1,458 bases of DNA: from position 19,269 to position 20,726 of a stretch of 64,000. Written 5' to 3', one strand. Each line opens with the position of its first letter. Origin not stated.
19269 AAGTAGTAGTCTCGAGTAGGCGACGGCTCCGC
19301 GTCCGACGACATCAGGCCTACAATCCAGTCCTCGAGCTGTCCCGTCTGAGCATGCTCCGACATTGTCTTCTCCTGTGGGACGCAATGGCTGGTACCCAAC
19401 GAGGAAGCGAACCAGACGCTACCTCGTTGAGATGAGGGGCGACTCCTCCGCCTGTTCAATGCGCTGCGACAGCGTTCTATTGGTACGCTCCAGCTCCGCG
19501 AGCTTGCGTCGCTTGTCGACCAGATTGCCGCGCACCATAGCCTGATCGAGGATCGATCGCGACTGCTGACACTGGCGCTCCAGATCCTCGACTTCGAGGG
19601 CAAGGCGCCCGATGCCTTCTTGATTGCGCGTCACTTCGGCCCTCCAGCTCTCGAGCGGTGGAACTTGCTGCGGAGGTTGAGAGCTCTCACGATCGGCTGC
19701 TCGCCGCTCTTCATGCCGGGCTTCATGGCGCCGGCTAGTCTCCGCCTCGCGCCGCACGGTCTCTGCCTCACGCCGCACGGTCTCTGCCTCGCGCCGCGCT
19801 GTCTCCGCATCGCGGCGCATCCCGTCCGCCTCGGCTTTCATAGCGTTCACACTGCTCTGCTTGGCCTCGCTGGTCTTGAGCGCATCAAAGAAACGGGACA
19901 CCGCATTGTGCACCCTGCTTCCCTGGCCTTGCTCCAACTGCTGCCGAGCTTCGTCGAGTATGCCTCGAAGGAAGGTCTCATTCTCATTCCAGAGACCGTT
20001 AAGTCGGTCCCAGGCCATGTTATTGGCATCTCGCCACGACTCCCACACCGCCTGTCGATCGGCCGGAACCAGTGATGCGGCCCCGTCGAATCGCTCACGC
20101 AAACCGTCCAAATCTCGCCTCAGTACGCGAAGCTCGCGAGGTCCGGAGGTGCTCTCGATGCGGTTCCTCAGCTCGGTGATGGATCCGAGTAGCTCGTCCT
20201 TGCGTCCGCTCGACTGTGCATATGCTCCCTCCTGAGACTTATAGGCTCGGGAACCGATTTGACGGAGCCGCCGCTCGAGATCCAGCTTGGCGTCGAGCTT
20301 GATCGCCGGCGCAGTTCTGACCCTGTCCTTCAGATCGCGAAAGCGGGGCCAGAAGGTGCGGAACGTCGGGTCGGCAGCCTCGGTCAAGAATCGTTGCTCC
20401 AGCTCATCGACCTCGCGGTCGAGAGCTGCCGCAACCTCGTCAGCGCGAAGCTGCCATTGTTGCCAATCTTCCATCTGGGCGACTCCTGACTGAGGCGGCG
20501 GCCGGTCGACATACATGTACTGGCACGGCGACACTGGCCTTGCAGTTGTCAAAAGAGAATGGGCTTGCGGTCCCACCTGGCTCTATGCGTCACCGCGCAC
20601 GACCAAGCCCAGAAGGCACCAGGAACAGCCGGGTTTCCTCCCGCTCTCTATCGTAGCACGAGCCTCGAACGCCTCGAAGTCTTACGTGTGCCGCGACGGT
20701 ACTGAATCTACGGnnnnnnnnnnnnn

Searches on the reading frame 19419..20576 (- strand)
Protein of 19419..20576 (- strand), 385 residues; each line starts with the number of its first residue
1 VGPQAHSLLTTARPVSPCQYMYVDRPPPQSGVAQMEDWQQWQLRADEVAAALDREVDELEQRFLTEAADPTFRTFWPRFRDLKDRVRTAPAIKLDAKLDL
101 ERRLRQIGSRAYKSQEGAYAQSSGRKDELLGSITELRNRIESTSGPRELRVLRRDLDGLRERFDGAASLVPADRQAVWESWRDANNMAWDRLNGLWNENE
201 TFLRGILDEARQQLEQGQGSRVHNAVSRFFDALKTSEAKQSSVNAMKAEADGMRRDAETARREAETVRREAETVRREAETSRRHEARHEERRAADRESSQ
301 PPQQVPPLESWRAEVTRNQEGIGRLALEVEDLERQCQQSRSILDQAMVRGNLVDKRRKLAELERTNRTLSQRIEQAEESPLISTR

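Call 39: search_protein_families(library=pfam, proteins=[window:19419-20576:-], max_evalue=0.00001)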
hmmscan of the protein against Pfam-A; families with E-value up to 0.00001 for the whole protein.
window:19419-20576:- (385 aa): 0 families

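Call 49: search_protein_families(library=pfam, proteins=[window:19419-20576:-], max_evalue=0.05)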
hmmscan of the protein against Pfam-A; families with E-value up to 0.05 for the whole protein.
window:19419-20576:- (385 aa): 1 family
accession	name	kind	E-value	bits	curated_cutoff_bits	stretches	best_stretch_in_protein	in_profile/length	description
PF10473.14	CENP-F_leu_zip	-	0.0038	17.7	34.5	0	233-281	12-57/140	Leucine-rich repeats of kinetochore protein Cenp-F/LEK1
